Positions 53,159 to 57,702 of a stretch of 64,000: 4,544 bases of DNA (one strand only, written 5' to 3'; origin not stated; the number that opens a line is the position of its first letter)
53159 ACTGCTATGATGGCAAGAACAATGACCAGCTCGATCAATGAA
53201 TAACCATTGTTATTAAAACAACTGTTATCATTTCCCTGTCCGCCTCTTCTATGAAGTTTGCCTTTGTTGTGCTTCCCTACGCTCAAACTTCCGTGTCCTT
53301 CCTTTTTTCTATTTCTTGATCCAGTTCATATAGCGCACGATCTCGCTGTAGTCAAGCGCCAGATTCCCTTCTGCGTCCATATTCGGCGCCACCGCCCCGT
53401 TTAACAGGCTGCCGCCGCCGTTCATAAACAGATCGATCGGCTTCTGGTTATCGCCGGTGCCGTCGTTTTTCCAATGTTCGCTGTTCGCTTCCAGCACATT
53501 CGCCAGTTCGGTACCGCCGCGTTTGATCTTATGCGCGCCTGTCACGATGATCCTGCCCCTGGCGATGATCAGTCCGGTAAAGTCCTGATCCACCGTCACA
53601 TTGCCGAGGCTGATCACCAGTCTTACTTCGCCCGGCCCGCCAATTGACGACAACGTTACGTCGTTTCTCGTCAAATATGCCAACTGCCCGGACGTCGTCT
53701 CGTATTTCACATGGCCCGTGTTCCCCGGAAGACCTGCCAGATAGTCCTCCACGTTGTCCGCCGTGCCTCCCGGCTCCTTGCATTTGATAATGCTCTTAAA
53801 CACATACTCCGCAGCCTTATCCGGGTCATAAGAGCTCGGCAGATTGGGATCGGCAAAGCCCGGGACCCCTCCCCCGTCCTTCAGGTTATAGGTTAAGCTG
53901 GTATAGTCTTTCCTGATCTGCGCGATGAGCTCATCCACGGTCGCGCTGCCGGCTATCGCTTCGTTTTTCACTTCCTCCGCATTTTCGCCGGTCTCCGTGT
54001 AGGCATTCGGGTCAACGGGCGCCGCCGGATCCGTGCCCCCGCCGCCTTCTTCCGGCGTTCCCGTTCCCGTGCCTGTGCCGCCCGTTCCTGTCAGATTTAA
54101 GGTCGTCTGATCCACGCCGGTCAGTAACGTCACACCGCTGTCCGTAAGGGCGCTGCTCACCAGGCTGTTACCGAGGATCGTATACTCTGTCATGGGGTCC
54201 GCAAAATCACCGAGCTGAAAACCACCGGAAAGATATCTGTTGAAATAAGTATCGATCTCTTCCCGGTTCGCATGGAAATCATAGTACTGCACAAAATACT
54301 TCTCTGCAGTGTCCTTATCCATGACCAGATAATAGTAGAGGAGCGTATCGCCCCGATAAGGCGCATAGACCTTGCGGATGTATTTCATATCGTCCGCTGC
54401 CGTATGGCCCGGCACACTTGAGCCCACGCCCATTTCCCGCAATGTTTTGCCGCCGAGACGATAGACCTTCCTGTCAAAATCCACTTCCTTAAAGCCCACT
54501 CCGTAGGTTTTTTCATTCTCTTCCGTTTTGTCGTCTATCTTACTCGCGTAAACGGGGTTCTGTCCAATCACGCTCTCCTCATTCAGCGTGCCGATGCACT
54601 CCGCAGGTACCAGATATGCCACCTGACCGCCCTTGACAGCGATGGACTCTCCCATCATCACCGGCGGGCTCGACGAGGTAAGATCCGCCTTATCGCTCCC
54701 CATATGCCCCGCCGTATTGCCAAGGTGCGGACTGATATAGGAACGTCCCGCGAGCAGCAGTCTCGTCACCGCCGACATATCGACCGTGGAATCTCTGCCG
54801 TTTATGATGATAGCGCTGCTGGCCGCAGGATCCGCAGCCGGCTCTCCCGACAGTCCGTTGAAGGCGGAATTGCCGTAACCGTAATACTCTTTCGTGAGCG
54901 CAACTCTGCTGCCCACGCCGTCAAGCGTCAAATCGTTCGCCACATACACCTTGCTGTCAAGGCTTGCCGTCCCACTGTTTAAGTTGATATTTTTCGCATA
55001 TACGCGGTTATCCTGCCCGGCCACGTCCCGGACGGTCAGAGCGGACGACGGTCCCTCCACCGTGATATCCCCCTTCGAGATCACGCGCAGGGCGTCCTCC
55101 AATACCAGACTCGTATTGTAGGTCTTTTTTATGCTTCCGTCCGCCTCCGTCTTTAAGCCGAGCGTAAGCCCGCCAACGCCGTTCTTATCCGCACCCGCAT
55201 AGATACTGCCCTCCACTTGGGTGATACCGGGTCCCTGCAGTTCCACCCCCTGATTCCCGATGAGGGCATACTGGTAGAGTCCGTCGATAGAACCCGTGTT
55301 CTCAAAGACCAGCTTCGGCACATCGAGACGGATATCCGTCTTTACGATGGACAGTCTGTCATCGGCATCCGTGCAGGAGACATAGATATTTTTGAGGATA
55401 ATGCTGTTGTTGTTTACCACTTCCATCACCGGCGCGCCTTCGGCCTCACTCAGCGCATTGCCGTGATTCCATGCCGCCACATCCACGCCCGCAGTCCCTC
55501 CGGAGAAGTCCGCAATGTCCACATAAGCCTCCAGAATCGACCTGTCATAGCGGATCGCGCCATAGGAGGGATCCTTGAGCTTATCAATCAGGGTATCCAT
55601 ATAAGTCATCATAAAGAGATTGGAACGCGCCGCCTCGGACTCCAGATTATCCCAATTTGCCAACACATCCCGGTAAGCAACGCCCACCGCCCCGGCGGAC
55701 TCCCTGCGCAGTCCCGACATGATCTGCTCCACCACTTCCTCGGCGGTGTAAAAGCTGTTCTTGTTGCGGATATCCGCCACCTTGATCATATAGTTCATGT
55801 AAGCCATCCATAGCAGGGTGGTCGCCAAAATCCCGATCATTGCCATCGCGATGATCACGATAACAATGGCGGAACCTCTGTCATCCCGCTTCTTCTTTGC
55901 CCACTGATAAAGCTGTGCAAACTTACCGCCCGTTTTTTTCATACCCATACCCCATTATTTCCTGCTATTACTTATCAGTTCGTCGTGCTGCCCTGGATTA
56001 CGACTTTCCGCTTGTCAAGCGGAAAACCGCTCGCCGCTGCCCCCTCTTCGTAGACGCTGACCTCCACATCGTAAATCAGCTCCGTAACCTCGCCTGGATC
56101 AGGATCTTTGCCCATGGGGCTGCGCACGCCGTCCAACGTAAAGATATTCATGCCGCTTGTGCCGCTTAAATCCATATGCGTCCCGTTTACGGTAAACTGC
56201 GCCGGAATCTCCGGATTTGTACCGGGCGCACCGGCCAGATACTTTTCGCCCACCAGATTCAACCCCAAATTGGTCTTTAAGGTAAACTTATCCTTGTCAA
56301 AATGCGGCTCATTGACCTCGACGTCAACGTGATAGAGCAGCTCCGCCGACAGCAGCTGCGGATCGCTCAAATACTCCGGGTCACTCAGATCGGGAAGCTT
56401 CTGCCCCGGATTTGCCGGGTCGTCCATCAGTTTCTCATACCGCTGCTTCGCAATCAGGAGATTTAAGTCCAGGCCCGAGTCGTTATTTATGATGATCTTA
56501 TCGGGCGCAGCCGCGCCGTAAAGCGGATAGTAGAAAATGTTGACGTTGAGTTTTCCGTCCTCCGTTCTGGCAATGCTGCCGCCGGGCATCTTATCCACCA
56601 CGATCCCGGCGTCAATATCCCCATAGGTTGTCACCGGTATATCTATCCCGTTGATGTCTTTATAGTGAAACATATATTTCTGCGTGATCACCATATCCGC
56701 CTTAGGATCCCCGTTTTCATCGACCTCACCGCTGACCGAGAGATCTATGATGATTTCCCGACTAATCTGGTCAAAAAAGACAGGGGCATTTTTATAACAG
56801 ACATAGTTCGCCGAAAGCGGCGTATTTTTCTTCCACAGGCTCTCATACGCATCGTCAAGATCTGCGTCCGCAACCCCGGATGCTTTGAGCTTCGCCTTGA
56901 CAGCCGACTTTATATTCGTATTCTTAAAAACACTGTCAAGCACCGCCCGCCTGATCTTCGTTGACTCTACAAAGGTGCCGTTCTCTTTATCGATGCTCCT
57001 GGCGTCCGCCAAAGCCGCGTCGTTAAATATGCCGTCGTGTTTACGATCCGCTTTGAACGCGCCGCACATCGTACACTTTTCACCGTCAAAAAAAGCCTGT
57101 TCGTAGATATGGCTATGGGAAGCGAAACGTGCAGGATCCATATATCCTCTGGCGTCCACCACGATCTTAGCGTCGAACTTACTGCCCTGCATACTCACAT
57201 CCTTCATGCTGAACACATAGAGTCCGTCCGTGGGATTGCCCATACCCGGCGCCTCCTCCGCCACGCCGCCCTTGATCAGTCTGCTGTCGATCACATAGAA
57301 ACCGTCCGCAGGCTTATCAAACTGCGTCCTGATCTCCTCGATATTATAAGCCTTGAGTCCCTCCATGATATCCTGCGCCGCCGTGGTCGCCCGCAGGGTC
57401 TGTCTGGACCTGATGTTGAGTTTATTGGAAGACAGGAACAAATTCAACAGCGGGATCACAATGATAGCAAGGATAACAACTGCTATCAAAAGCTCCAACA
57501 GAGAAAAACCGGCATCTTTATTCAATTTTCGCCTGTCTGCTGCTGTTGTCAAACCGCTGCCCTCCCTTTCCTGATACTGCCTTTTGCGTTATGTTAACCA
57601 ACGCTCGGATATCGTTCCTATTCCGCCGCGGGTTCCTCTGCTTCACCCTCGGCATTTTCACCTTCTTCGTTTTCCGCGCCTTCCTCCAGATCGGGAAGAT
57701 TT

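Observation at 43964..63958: Type IV pilus-like locus whose minor-pilin block is made of giant modular proteins and ends in a ~1873-aa stalked protein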

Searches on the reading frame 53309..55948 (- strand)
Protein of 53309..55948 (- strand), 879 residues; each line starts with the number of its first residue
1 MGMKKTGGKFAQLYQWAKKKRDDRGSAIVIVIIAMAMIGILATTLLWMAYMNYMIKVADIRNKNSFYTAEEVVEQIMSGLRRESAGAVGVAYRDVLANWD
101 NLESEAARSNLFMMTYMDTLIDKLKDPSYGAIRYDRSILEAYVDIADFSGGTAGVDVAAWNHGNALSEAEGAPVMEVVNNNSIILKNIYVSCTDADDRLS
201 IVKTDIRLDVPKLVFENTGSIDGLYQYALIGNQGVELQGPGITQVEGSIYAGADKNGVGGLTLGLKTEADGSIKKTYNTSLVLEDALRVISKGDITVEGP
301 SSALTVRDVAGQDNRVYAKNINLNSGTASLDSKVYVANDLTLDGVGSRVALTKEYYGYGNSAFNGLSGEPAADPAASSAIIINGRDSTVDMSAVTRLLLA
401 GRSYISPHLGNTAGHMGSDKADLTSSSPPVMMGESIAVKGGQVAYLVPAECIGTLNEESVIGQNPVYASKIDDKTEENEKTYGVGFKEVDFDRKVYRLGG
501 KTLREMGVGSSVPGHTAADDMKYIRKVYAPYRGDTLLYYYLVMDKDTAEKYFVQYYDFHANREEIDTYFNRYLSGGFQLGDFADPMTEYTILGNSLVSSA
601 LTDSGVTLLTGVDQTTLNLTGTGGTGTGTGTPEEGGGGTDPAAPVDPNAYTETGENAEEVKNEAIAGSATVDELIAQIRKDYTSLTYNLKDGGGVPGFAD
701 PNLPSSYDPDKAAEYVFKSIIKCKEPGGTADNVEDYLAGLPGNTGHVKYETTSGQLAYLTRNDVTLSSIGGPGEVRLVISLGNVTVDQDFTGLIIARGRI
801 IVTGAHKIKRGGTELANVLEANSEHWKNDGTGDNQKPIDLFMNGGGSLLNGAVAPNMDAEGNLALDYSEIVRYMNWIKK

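Call 4: search_protein_families(library=pfam, proteins=[window:53309-55948:-], max_evalue=0.1)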
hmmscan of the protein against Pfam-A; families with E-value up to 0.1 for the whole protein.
window:53309-55948:- (879 aa): 1 family
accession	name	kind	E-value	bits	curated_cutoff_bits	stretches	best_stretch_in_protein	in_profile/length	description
PF18281.7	BILBO1_N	-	0.046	14.4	28.3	0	68-107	27-66/92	BILBO1 N-terminal domain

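Call 5: search_protein_families(library=ncbifam, proteins=[window:53309-55948:-], max_evalue=0.1)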
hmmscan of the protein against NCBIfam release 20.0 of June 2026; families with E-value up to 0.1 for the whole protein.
window:53309-55948:- (879 aa): 0 families

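Call 20: search_solved_structures(query=window:53309-55948:-, max_evalue=1)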
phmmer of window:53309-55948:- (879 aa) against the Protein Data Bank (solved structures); distinct sequences matched with E-value up to 1: 1.
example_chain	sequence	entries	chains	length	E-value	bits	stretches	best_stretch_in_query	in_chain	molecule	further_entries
8he6_A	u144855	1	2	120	0.42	11.8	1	541-586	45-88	All3014 protein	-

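Call 58: search_solved_structures(query=A4, max_evalue=1)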
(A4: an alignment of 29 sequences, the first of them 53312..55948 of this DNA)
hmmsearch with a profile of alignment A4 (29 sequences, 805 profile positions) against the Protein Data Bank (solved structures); distinct sequences matched with E-value up to 1: 1.
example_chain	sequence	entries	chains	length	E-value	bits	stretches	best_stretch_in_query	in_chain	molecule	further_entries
7tgg_A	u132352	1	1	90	0.42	12.2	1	7-43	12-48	Geopilin domain 1 protein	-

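Call 60: search_protein_families(library=pfam, alignment_id=A4, max_evalue=0.01)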
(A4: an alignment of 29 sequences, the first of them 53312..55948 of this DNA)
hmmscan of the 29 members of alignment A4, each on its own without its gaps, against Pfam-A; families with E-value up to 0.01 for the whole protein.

A. member 1, window:53312-55948:- (879 aa): 0 families

B. families by the number of members that match (of 29 scanned): 2 families
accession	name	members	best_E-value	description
PF05434.16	Tmemb_9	2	0.0035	TMEM9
PF14341.11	PilX_N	1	0.00096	PilX N-terminal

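Call 63: find_homologous_proteins(query=window:53312-55948:-, max_evalue=0.001)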
Query window:53312-55948:- (879 aa): 848 proteins with E <= 0.001 among 8000 candidates; the best 120 are listed.
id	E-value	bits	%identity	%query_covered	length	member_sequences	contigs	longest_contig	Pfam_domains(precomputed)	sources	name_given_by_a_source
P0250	0.0e+0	1957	100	100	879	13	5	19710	-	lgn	-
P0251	0.0e+0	1870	96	100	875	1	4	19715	-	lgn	-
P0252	0.0e+0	1866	95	100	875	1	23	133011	-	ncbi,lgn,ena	-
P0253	0.0e+0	1863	96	100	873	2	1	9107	-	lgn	-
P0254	0.0e+0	1862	95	100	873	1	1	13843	-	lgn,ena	-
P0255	0.0e+0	1861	95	100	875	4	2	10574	-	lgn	-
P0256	0.0e+0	1848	94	100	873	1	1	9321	-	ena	-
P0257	0.0e+0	1843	95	100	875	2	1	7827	-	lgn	-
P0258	0.0e+0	1749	90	100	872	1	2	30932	-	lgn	-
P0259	0.0e+0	1361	74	100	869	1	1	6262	-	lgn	-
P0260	0.0e+0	1359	74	99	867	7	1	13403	-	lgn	-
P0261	0.0e+0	1354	72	100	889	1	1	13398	-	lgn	-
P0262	0.0e+0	1325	72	99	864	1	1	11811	-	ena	-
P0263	0.0e+0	1318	71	100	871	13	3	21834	-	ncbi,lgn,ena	-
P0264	0.0e+0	1317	72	99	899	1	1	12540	-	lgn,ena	-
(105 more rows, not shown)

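Call 80: predict_structure(alignment_id=A6)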
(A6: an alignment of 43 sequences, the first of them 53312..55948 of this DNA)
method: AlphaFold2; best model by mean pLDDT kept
length: 879 residues; sequences in the alignment: 43
mean_pLDDT: 68.1   pTM: 0.53
mean pLDDT of the five models: 68.1, 66.8, 66.4, 65.5, 61.9
residues with pLDDT >= 90: 109; 70-90: 403; 50-70: 178; < 50: 189
segments of 3 or more residues with pLDDT < 50: 1-23, 214-219, 401-441, 563-567, 571-668, 845-855
pLDDT, mean of each block of 10 residues (from residue 1): 36 44 59 82 80 67 57 83 79 69 65 85 85 85 71 76 84 83 85 76 84 48 80 91 93 86 86 82 93 89 90 87 89 84 73 72 57 60 59 56 38 31 32 39 65 81 69 75 84 78 78 72 62 60 66 59 49 40 35 32 28 26 26 26 27 25 40 72 82 70 77 81 70 84 84 90 92 88 94 94 91 76 83 79 47 46 59 76
secondary structure, 60 per line:
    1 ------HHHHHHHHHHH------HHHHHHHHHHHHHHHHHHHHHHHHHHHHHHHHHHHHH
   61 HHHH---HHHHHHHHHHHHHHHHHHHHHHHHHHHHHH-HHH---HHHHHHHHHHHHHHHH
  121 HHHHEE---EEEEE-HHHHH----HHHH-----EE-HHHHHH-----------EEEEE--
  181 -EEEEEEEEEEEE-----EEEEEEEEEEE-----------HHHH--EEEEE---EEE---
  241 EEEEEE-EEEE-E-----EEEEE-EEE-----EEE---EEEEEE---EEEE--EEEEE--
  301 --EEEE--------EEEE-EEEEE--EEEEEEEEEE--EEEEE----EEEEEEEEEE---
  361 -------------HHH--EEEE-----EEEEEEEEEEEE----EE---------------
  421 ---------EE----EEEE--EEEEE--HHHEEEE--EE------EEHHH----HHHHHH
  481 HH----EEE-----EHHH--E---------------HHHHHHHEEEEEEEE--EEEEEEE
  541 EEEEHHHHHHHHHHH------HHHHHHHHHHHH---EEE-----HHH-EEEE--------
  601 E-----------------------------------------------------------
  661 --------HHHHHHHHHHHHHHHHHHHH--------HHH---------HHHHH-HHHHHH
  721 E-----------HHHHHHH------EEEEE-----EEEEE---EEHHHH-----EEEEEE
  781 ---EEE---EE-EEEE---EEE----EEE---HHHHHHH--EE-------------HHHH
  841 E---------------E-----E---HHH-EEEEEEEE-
elements in order (helices of 4 or more, strands of 3 or more residues): H7-17 H24-64 H68-97 H105-124 E130-134 H136-140 H145-148 H157-162 E174-178 E182-193 E199-209 H221-224 E227-231 E235-237 E241-246 E248-251 E259-263 E265-267 E273-275 E279-284 E288-291 E294-298 E303-306 E315-318 E320-324 E327-336 E339-343 E348-357 E379-382 E388-399 E436-439 E442-446 E452-455 H475-482 E487-489 H517-523 E524-531 E534-544 H545-555 H562-573 E577-579 E589-592 H669-688 H709-713 H715-720 H733-739 E746-750 E756-760 H766-769 E775-780 E784-786 E793-796 E800-802 E807-809 H813-819 H837-840 E871-878

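Call 82: fold_search(model_id=the predicted structure, library=pdb)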
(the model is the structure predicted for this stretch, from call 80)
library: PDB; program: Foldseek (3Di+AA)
matches with E <= 10: 116; with E <= 0.001: 0
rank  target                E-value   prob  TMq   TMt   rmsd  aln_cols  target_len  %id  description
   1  4wa0                  1.1e-02  0.75  0.16  0.31  15.3       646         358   10  The structure of a possible adhesin C-terminal domain from Caldicellulosiruptor kronotskyensis (released 2015-03-04)
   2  3b4n_A                2.3e-01  0.04  0.06  0.13  20.9       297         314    9  Crystal Structure Analysis of Pectate Lyase PelI from Erwinia chrysanthemi (released 2008-04-29)
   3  6n2c_A                6.2e-01  0.57  0.11  0.23   8.2       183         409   12  The Crystal Structure of Caldicellulosiruptor hydrothermalis Tapirin C-terminal domain (released 2018-12-19)
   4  6bg8_A                6.2e-01  0.12  0.08  0.25  15.6       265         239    9  Shewanella frigidimarina ice-binding protein_1 DUF3494 Domain (released 2018-03-07)
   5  4u49_B                8.9e-01  0.03  0.07  0.16  20.5       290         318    9  Crystal structure of Pectate Lyase Pel3 from Pectobacterium carotovorum with two monomers in the A.U (released 2015-08-05)
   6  5uwb_A                1.0e+00  0.07  0.05  0.17  12.6       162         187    7  Re-refined 4FCZ: lipid-bound crystal structure of toluene-tolerance protein from Pseudomonas putida (released 2017-04-19)
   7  6n2c_B                1.4e+00  0.09  0.10  0.19   9.9       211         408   10  The Crystal Structure of Caldicellulosiruptor hydrothermalis Tapirin C-terminal domain (released 2018-12-19)
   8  8yki_B                1.5e+00  0.04  0.03  0.08  12.0        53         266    6  FGFR-1 in complex with ligand tasurgratinib (released 2024-06-12)
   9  7ury_G                2.1e+00  0.04  0.04  0.22  17.7       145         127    9  Tetradecameric hub domain of CaMKII beta (released 2022-05-11)
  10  7koh_A                2.1e+00  0.01  0.07  0.09  19.7       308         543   12  Crystal structure of antigen 43 from Escherichia coli EDL933 (released 2022-03-09)
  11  5z3r_D                2.2e+00  0.08  0.06  0.26  16.0       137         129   10  Crystal Structure of Delta 5-3-Ketosteroid Isomerase from Mycobacterium sp. (released 2018-01-31)
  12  5uyt_B                2.3e+00  0.03  0.06  0.11  17.4       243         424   13  Crystal structure of ice binding protein from an Antarctic bacterium Flavobacteriaceae (released 2017-10-25)
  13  9i2d_NB               2.5e+00  0.07  0.03  0.16  12.5        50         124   14  NMT1-NAC bound human RNC with 10 amino acid ARF1-linker (released 2026-02-04)
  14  5a46_B                2.5e+00  0.03  0.03  0.08  12.1        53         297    6  FGFR1 in complex with dovitinib (released 2015-08-05)
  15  1rfu_A                2.5e+00  0.03  0.05  0.11  13.0       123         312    9  Crystal structure of pyridoxal kinase complexed with ADP and PLP (released 2004-04-27)
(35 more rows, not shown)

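Call 89: search_solved_structures(query=A4, max_evalue=10)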
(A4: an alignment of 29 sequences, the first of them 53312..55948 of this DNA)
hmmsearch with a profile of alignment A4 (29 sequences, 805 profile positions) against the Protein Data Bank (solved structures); distinct sequences matched with E-value up to 10: 2.
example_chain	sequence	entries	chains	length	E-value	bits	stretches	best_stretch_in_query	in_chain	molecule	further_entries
7tgg_A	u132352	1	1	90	0.42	12.2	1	7-43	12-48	Geopilin domain 1 protein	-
8cio_A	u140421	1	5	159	1.7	10.2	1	226-287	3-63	SCPU domain-containing protein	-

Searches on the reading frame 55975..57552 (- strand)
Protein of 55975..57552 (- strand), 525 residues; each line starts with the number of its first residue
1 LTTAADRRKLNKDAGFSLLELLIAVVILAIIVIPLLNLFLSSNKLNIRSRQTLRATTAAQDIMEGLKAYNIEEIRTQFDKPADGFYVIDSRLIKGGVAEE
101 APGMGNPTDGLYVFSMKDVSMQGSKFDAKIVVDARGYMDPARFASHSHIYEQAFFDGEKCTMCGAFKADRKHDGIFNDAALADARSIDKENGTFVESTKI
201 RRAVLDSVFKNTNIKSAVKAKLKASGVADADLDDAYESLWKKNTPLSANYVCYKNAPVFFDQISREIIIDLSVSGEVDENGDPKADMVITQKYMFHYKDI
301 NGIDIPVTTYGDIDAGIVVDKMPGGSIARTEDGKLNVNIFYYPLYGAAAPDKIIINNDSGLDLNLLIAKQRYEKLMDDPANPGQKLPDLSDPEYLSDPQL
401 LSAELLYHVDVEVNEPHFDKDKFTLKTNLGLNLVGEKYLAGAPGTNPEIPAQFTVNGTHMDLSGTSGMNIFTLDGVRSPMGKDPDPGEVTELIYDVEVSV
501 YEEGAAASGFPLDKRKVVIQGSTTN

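Call 4: search_protein_families(library=pfam, proteins=[window:55975-57552:-], max_evalue=0.1)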
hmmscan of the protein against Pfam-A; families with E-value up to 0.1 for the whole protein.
window:55975-57552:- (525 aa): 1 family
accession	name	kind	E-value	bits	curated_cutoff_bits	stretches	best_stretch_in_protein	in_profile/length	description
PF07963.17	N_methyl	-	4.6e-07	29.6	21.2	1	11-35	2-26/27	Prokaryotic N-terminal methylation motif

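Call 5: search_protein_families(library=ncbifam, proteins=[window:55975-57552:-], max_evalue=0.1)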
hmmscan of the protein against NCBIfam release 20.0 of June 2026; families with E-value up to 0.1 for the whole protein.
window:55975-57552:- (525 aa): 11 families
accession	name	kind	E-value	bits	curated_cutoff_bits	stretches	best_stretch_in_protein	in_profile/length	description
TIGR02523.1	type_IV_pilV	equivalog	1.5e-07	32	52.2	1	14-68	2-56/139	type IV pilus modification protein PilV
NF041013.1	T4P_ComGE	equivalog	2.4e-05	24.3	49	1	15-80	5-71/83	competence type IV pilus minor pilin ComGE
TIGR02532.1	IV_pilin_GFxxxE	domain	5.6e-05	22.8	16.3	1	14-32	2-20/24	prepilin-type N-terminal cleavage/methylation domain-containing protein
NF038303.1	EPS_HpsB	equivalog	0.00011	22.2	150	1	13-75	2-64/211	hormogonium polysaccharide secretion pseudopilin HpsB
NF038304.1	EPS_HpsC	equivalog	0.00029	20.5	200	1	9-62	16-66/318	hormogonium polysaccharide secretion pseudopilin HpsC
TIGR01707.1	gspI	equivalog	0.0053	17.2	44.35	1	15-60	1-42/101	type II secretion system minor pseudopilin GspI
NF047828.1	T3SSXpsI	equivalog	0.033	14.2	150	1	15-67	3-55/132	type II secretion system protein XpsI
NF007800.0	PRK10506.1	equivalog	0.039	13.8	158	0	8-32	3-27/163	prepilin peptidase-dependent protein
NF007660.0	PRK10332.1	equivalog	0.049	14.1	86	1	9-35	4-30/107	prepilin-type N-terminal cleavage/methylation domain-containing protein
NF041002.1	pilin_ComGF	equivalog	0.075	13.3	80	0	14-67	2-57/139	competence type IV pilus minor pilin ComGF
NF007848.0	PRK10557.1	equivalog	0.087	12.1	120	0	8-38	5-35/192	prepilin peptidase-dependent protein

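Call 21: search_solved_structures(query=window:55975-57552:-, max_evalue=1)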
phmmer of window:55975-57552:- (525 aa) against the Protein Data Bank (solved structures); distinct sequences matched with E-value up to 1: 2.
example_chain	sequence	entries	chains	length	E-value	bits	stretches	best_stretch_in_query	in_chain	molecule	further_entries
8s6k_A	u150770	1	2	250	0.047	15.6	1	211-377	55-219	ScFv-G2D11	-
9egp_A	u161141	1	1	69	0.98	11.2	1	8-40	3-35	Geopilin domain 1 protein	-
